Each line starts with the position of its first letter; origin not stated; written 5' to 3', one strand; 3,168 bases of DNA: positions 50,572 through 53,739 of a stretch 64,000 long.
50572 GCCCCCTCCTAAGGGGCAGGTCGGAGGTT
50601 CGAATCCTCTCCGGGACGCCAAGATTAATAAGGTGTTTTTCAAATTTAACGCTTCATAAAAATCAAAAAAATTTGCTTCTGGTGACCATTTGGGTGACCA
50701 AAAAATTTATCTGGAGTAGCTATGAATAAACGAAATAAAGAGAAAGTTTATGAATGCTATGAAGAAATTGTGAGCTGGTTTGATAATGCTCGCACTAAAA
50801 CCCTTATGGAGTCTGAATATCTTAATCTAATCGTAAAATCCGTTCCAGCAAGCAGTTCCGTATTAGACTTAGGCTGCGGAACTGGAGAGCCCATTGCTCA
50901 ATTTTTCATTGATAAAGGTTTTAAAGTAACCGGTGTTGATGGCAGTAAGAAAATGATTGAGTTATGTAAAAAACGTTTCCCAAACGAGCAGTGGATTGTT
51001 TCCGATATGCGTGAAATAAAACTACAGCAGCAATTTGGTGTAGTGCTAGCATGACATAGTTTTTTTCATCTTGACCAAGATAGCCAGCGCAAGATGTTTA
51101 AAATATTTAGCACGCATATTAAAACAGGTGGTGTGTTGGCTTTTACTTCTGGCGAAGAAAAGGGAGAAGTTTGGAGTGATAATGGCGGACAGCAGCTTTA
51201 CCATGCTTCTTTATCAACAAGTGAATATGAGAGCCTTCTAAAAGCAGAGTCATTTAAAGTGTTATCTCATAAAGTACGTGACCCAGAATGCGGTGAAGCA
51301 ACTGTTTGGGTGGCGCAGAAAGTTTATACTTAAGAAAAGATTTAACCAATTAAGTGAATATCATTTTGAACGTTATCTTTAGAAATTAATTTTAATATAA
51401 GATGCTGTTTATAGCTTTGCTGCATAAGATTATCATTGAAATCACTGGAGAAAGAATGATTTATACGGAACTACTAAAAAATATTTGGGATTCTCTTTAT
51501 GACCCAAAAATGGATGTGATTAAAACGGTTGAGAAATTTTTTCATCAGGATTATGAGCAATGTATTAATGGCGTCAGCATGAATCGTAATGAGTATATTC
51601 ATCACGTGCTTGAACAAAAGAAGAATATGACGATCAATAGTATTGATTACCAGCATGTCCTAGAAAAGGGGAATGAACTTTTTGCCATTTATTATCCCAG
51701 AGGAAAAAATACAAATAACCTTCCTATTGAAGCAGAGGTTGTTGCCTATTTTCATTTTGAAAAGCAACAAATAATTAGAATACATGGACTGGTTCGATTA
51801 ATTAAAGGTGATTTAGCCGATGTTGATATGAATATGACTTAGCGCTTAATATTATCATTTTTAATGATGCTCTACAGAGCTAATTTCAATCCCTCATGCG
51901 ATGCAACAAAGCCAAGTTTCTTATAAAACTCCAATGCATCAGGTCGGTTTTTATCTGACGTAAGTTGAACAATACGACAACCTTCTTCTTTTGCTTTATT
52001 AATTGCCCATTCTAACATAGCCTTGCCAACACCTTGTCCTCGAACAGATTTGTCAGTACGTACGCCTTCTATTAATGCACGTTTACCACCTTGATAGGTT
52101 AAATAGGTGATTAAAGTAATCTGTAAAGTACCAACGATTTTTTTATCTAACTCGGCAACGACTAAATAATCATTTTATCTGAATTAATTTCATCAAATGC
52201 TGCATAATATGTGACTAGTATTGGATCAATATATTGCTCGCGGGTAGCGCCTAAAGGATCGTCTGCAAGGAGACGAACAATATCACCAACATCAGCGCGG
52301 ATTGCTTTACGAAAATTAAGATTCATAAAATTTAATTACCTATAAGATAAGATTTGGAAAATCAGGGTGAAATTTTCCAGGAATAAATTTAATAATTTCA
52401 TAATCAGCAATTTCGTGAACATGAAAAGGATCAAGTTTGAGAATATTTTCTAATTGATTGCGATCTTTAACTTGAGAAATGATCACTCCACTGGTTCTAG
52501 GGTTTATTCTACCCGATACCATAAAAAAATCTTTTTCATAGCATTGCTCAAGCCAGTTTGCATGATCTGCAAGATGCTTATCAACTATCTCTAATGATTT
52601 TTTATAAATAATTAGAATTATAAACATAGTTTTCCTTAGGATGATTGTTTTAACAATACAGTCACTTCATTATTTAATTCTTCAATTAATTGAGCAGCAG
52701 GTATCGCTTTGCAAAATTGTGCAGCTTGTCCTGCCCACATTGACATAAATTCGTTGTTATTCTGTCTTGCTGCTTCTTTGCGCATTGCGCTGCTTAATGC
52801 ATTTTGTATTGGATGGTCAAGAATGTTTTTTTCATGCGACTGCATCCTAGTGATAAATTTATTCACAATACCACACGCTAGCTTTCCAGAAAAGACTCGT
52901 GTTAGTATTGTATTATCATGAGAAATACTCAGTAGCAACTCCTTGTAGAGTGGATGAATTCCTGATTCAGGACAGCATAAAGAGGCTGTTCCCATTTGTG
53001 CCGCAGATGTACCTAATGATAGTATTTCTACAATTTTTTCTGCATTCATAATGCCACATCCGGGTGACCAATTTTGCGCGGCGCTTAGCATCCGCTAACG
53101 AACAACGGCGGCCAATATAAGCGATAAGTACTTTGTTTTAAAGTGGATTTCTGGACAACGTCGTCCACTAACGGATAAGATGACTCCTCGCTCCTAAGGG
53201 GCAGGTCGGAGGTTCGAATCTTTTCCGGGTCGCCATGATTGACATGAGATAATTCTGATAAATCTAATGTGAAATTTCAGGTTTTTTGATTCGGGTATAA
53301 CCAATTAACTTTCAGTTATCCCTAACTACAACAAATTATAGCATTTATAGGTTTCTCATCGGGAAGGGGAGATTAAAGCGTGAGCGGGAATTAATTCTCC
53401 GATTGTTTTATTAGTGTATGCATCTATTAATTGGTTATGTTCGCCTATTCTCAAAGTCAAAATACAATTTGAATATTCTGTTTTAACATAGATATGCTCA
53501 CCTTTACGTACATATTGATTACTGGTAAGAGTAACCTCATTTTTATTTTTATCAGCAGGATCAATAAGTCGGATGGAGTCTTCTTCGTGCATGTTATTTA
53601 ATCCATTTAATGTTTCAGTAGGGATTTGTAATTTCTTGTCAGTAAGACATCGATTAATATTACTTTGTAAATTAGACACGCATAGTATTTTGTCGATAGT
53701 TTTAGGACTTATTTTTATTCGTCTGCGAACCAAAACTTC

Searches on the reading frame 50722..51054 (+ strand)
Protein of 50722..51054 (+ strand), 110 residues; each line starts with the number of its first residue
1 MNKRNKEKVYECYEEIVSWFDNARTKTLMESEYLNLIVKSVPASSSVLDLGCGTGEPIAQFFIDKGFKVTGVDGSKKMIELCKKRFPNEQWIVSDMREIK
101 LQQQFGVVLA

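Call 82: search_protein_families(library=pfam, proteins=[window:50722-51054:+], max_evalue=0.01)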
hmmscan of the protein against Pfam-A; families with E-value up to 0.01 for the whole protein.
window:50722-51054:+ (110 aa): 11 families
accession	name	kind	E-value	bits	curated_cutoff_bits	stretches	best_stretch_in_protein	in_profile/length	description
PF13649.12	Methyltransf_25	-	1.7e-11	45.1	27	1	47-109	1-69/97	Methyltransferase domain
PF08241.18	Methyltransf_11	-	8.3e-10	39.6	21.2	1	48-109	1-65/95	Methyltransferase domain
PF13847.12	Methyltransf_31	-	8.7e-08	32.4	27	1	45-109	5-79/145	Methyltransferase domain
PF13489.12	Methyltransf_23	-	6.6e-07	29.6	27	1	37-87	16-61/164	Methyltransferase domain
PF08242.18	Methyltransf_12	-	1.4e-05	26.1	30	1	48-92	1-46/98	Methyltransferase domain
PF07021.18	MetW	-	2.1e-05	24.7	21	1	34-85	4-55/193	Methionine biosynthesis protein MetW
PF01209.24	Ubie_methyltran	-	0.00044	20.1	20.1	1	39-90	43-96/233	ubiE/COQ5 methyltransferase family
PF03848.20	TehB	-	0.00062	19.7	20.4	1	20-108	9-99/193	Tellurite resistance protein TehB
PF05175.20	MTS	-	0.0042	17.2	23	1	37-90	23-79/170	Methyltransferase small domain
PF03291.22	mRNA_G-N7_MeTrfase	-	0.0079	15.8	26.6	1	29-89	48-105/315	mRNA (guanine-N(7))-methyltransferase domain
PF02353.26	CMAS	-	0.0084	15.9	27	1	42-102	61-119/273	Mycolic acid cyclopropane synthetase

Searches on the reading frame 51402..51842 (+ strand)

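Call 82: search_protein_families(library=pfam, proteins=[window:51402-51842:+], max_evalue=0.01)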
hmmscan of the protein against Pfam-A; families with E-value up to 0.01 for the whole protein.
window:51402-51842:+ (146 aa): 1 family
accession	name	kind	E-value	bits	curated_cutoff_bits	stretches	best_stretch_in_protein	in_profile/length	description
PF23568.1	ARM_LIN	-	0.00025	20.8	27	1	22-98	147-210/230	E3 ubiquitin-protein ligase LIN-like, ARM repeat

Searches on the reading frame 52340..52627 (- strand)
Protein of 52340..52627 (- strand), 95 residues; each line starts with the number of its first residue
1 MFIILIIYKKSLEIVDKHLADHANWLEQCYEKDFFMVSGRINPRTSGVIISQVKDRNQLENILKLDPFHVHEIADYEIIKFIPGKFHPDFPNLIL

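Call 82: search_protein_families(library=pfam, proteins=[window:52340-52627:-], max_evalue=0.01)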
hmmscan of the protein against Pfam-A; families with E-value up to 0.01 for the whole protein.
window:52340-52627:- (95 aa): 1 family
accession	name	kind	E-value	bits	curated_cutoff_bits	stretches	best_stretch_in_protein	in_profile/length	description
PF03795.20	YCII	-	1.1e-10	42.2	24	1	1-81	1-94/95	YCII-related domain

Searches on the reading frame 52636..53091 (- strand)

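Call 82: search_protein_families(library=pfam, proteins=[window:52636-53091:-], max_evalue=0.01)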
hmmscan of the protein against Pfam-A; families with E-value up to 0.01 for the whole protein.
window:52636-53091:- (151 aa): 1 family
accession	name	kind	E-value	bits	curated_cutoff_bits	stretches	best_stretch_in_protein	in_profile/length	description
PF03060.21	NMO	-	9.7e-27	94.7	28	1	13-141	201-330/331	Nitronate monooxygenase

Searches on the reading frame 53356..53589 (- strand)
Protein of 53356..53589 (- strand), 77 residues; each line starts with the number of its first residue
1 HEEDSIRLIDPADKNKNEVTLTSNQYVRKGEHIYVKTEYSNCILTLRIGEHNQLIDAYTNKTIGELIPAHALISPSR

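Call 54: search_protein_families(library=pfam, alignment_id=A3, max_evalue=1)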
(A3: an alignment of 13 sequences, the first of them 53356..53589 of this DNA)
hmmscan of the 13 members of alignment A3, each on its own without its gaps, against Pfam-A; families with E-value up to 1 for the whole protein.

A. member 1, window:53356-53589:- (77 aa): 0 families

B. families by the number of members that match (of 13 scanned): 8 families
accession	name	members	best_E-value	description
PF18938.6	aRib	1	0.0096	Atypical Rib domain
PF06854.16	Phage_Gp15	1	0.032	Bacteriophage Gp15 protein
PF16431.10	DUF5028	1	0.046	Domain of unknown function (DUF5028)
PF05326.17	SVA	1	0.062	Seminal vesicle autoantigen (SVA)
PF23979.1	DUF7304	1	0.094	Domain of unknown function (DUF7304)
PF20785.2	MACPF_D3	1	0.11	MACPF protein, D3 domain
PF16125.10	DUF4837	1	0.13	Domain of unknown function (DUF4837)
PF18718.6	CxC5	1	0.18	CxC5 like cysteine cluster associated with KDZ transposases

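Call 55: search_solved_structures(query=A3, max_evalue=10, show_alignments=2)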
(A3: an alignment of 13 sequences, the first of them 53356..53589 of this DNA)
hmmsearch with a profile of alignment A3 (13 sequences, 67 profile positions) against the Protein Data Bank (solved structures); distinct sequences matched with E-value up to 10: 1.
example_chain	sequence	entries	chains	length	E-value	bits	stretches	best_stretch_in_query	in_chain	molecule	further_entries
3ozq_A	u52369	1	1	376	0.77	13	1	17-37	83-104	Serpin48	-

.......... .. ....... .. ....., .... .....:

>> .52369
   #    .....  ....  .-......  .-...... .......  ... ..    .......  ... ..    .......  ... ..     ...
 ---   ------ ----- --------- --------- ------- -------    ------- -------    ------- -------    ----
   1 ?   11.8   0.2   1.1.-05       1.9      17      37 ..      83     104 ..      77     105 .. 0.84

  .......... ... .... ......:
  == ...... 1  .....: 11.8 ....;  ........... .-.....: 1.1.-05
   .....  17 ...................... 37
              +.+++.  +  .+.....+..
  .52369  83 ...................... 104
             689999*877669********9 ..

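Call 79: find_related_loci(query=A3, collection=metagenome_contigs, flank=4000)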
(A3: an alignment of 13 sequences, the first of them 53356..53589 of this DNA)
Query A3 (77 aa) in metagenome_contigs; peptide patterns used: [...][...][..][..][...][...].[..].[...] (x = any residue, [..] = any of these).
142 stretches matched a pattern; 1 encode a relative of the query (tblastn E <= 1e-3); 1 distinct loci.
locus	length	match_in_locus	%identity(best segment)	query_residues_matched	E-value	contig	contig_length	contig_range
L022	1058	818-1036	56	2-74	9e-29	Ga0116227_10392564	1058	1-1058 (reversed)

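Call 80: find_related_loci(query=A3, collection=viral_contigs, flank=4000)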
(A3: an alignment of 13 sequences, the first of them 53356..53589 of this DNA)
Query A3 (77 aa) in viral_contigs; peptide patterns used: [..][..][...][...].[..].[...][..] (x = any residue, [..] = any of these).
31 stretches matched a pattern, but none encodes a relative of the query by tblastn (E <= 1e-3).
